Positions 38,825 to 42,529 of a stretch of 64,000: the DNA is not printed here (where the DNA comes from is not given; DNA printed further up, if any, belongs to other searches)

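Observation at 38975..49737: Tandem triplication of the T9SS sortase gene porU upstream of porV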

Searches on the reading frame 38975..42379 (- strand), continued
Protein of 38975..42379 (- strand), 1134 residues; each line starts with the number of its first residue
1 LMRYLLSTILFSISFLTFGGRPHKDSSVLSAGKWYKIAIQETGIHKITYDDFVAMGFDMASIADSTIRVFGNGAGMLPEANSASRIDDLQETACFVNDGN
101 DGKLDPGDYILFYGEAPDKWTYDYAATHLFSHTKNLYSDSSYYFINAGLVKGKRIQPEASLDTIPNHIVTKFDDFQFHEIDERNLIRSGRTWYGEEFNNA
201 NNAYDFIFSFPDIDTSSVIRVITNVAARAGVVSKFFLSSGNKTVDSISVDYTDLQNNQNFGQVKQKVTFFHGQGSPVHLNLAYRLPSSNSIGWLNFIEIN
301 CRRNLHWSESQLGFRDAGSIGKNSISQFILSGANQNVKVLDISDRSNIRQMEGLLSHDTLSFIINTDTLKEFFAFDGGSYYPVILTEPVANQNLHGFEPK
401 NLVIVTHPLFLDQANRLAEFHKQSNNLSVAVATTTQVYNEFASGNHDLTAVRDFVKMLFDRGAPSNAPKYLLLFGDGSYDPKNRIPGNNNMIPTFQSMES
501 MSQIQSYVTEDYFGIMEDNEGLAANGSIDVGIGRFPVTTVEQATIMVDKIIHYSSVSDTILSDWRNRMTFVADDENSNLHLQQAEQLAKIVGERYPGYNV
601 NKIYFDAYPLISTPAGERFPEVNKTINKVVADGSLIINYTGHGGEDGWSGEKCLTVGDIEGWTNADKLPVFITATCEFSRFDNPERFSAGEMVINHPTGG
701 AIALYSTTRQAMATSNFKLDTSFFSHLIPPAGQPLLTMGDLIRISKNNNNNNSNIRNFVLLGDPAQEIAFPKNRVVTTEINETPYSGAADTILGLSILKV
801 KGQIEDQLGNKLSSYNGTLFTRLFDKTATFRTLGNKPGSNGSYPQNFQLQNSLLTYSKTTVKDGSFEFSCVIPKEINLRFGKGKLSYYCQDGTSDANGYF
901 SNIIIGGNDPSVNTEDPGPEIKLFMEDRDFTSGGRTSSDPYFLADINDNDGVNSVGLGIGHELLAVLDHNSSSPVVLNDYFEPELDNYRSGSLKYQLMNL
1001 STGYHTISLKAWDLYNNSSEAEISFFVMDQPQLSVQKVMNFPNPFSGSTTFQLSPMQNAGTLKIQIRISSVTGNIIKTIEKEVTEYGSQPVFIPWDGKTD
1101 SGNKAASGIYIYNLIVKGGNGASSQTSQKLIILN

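Call 17: find_encoding_contigs(protein=P0007, flank=10000, max_places=2)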
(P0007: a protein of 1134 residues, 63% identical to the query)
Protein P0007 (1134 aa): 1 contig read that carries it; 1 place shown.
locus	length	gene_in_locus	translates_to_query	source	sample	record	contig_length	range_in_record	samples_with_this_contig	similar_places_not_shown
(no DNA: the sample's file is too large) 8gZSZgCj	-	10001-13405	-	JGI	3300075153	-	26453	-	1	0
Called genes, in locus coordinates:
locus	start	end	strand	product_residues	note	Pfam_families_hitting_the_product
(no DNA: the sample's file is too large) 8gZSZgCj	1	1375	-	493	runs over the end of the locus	PF03781:FGE-sulfatase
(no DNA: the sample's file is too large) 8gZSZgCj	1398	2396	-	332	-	PF11751:PorP_SprF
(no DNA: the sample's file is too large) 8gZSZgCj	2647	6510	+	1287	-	PF01364:Peptidase_C25, PF13860:FlgD_ig (faint)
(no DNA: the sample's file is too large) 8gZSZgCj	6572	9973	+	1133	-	PF01364:Peptidase_C25, PF13860:FlgD_ig (weak)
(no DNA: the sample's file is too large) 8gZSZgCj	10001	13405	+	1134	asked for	PF01364:Peptidase_C25, PF13860:FlgD_ig (faint)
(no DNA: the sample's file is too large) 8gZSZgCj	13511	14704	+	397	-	PF19572:PorV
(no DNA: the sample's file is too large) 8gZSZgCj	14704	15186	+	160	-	PF02542:YgbB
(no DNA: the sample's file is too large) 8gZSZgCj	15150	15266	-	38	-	-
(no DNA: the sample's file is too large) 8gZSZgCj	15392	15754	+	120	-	PF01250:Ribosomal_S6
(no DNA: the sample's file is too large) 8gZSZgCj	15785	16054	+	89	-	PF01084:Ribosomal_S18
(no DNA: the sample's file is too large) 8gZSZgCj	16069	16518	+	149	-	PF01281:Ribosomal_L9_N, PF03948:Ribosomal_L9_C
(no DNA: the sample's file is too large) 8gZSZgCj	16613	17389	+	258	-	PF22435:MRM3-like_sub_bind, PF00588:SpoU_methylase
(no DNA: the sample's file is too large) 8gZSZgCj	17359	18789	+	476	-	PF17116:T9SS_plug_1st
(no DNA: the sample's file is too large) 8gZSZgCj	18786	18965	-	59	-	?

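Call 18: find_related_loci(query=window:38975-42379:-, collection=genome_contigs, flank=10000)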
Query window:38975-42379:- (1134 aa) in genome_contigs; peptide patterns used: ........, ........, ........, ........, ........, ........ (x = any residue, [..] = any of these).
66 stretches matched a pattern; 21 encode a relative of the query (tblastn E <= 1e-3); 21 distinct loci.
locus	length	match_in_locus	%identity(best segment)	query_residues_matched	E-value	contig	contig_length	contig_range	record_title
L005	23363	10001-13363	52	13-1133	0e+0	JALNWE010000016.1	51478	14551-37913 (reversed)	MAG: Bacteroidales bacterium isolate SO_2016_LW1 bin 3 scaffold00406_LW64-88_2016, whole genome shotgun sequence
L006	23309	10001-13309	43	26-1133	0e+0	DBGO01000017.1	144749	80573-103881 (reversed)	MAG TPA_asm: Flavobacteriales bacterium UBA852 UBA852_contig_1081, whole genome shotgun sequence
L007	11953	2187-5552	40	25-1134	0e+0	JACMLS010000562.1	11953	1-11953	MAG: Bacteroidia bacterium isolate ES-bin-35 ES-bin-35-contig-k141_7180423, whole genome shotgun sequence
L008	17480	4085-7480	39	26-1134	0e+0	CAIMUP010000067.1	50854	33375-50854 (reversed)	MAG: uncultured Bacteroidetes bacterium isolate Umea1_bin-1585 genome assembly, contig: bin-1585:067/143, whole genome s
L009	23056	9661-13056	38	2-1132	0e+0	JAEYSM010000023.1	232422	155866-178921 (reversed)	MAG: Bacteroidetes bacterium isolate OH_CBB_99 k127_491166, whole genome shotgun sequence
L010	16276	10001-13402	37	17-1133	0e+0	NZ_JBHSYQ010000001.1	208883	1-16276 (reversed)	Rufibacter roseus strain KCTC 42217 GCM70025740_10, whole genome shotgun sequence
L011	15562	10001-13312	38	27-1132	0e+0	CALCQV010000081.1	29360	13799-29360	MAG TPA_asm: uncultured Bacteroidales bacterium isolate SRR1561999_bin.88_CONCOCT_v1.1_MAG genome assembly, contig: ERZ7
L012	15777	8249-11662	38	2-1133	0e+0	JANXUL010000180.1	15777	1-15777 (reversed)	MAG: Bacteroidetes bacterium isolate 339R_metabat_47 339R_k141_1825859, whole genome shotgun sequence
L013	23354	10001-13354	38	21-1133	0e+0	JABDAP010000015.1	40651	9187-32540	MAG: Bacteroidetes bacterium isolate BWOrgHeat_Nextera11_MAG2 3300020660.a:Ga0206895_1029, whole genome shotgun sequence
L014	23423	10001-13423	38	2-1133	0e+0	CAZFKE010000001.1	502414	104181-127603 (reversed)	MAG TPA_asm: uncultured Sediminibacterium sp. isolate SRP285395_co2_410 genome assembly, contig: NODE_7_length_502414_co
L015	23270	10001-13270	37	29-1133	0e+0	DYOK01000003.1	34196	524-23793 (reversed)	MAG TPA_asm: Acetofilamentum sp. isolate SulCav_GS09_5_8_38_48 SulCav_GS09_5_1782_length_34196_cov_28_688000, whole geno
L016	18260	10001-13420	37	2-1133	0e+0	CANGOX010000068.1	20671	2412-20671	MAG: Chitinophagaceae bacterium isolate Jr-7aug17-199 genome assembly, contig: Jr-7aug17-C4093, whole genome shotgun seq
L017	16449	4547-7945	36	9-1133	0e+0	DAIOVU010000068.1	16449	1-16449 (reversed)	MAG TPA_asm: Sediminibacterium sp. isolate CTOTU24846 NODE_441_length_16449_cov_6.180127, whole genome shotgun sequence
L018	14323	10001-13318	34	23-1132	0e+0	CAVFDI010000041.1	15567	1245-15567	Paludibacteraceae bacterium isolate H07627-L1_cleanbin_000014 genome assembly, contig: Spades_H07627-L1_contig_2332, who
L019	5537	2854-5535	36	1-881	1e-175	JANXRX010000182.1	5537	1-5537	MAG: Bacteroidetes bacterium isolate 336R_metabat_359 336R_k141_1627197, whole genome shotgun sequence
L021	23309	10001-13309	38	27-1132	0e+0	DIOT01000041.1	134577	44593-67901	MAG TPA_asm: Bacteroidales bacterium UBA5507 UBA5507_contig_1460, whole genome shotgun sequence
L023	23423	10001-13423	37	4-1133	0e+0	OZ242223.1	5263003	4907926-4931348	MAG: Sediminibacterium sp. isolate 1459e298-ec69-437f-974b-4609451e31c9 genome assembly, chromosome: 1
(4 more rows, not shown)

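Call 21: search_solved_structures(query=window:38975-42379:-, max_evalue=0.001, show_alignments=2)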
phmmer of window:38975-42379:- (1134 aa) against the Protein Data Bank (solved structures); distinct sequences matched with E-value up to 0.001: 1.
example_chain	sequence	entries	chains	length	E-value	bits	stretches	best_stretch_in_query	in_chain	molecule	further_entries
6za2_A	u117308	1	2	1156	1.6e-133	450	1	24-1133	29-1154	Por secretion system protein porU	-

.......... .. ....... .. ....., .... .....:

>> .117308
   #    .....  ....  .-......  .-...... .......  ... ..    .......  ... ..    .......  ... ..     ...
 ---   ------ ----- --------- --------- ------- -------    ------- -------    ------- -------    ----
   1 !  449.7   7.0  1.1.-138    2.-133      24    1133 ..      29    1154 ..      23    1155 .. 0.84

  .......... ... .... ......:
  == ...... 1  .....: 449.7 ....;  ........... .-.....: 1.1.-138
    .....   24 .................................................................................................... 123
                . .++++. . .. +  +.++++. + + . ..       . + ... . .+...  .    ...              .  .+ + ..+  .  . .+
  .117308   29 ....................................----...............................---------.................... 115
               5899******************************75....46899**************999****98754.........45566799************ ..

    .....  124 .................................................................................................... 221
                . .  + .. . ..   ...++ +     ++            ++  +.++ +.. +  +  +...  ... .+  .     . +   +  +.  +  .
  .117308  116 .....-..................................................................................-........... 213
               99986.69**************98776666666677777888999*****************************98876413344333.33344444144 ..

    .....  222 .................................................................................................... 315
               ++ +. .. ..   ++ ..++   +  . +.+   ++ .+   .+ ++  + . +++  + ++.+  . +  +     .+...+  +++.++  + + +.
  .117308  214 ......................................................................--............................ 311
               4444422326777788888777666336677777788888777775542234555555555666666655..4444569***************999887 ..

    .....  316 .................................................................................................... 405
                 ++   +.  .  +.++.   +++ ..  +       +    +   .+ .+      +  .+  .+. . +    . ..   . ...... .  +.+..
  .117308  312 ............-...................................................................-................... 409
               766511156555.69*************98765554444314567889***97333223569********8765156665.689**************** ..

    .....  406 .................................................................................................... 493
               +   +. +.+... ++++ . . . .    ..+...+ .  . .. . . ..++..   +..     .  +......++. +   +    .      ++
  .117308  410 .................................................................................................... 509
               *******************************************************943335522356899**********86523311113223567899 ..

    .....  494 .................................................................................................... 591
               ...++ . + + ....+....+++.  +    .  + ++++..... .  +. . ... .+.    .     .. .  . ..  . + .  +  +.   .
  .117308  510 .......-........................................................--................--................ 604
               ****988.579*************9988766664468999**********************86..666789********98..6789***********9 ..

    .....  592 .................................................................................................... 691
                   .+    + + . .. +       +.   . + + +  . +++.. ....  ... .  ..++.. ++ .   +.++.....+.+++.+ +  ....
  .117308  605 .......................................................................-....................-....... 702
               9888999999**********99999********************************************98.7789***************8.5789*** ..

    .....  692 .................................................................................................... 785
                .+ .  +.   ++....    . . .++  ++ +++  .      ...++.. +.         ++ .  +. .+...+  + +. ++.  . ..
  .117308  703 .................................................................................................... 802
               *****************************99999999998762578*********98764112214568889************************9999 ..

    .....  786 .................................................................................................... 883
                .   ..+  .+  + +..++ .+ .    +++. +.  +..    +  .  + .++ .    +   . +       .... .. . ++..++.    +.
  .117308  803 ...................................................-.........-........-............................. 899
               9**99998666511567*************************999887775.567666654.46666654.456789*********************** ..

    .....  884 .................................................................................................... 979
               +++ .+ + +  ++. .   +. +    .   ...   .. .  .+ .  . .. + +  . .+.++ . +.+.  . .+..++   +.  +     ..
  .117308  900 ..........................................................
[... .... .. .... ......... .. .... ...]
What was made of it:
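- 38975..42379 (-): porU-A, the porV-proximal short-form PorU sortase (1133-1134 aa; probable start ATG 42376). 450 bits to 6ZA2 over residues 24-1133 (call 21).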

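Call 49: find_encoding_contigs(protein=P0045, flank=10000, max_places=1)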
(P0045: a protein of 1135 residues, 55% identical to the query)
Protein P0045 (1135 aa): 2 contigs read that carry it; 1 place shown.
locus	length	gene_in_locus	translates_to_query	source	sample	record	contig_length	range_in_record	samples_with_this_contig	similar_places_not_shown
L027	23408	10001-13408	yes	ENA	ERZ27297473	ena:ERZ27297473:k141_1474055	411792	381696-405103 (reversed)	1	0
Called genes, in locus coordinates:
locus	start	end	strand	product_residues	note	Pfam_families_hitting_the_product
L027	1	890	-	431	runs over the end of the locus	PF08245:Mur_ligase_M, PF02875:Mur_ligase_C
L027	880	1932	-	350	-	PF03702:AnmK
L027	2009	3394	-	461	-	PF01225:Mur_ligase (weak), PF08245:Mur_ligase_M, PF02875:Mur_ligase_C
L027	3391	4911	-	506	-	PF03781:FGE-sulfatase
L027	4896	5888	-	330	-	PF11751:PorP_SprF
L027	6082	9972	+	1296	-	PF01364:Peptidase_C25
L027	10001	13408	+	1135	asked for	PF01364:Peptidase_C25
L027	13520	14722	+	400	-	PF19572:PorV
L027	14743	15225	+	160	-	PF02542:YgbB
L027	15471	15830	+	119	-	PF01250:Ribosomal_S6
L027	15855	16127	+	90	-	PF01084:Ribosomal_S18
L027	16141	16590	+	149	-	PF01281:Ribosomal_L9_N, PF03948:Ribosomal_L9_C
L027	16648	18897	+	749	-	PF22435:MRM3-like_sub_bind, PF20695:UbiD_N, PF01977:UbiD, PF20696:UbiD_C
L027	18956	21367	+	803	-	PF13620:CarboxypepD_reg, PF13715:CarbopepD_reg_2, PF07715:Plug, PF00593:TonB_dep_Rec_b-barrel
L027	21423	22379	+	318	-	PF18962:Por_Secre_tail (weak)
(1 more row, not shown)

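Call 50: find_encoding_contigs(protein=P0015, flank=10000, max_places=1)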
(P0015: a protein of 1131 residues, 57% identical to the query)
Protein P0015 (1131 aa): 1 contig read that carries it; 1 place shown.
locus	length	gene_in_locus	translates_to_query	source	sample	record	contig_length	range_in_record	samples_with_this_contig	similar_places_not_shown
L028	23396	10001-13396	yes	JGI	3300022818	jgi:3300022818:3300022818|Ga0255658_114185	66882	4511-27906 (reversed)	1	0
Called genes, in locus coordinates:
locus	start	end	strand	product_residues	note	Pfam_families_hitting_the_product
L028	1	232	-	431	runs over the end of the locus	PF08245:Mur_ligase_M, PF02875:Mur_ligase_C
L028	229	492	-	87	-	-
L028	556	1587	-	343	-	PF03702:AnmK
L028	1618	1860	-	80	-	-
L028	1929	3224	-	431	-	PF01225:Mur_ligase (weak), PF08245:Mur_ligase_M, PF02875:Mur_ligase_C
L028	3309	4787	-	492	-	PF03781:FGE-sulfatase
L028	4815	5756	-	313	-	PF11751:PorP_SprF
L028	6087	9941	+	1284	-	PF18962:Por_Secre_tail (faint), PF01364:Peptidase_C25, PF13860:FlgD_ig (weak)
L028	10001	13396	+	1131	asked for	PF01364:Peptidase_C25, PF13860:FlgD_ig (weak)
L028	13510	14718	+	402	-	PF19572:PorV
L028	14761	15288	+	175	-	PF02542:YgbB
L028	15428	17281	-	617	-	-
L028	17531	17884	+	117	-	PF01250:Ribosomal_S6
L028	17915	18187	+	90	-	PF01084:Ribosomal_S18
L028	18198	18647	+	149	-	PF01281:Ribosomal_L9_N, PF03948:Ribosomal_L9_C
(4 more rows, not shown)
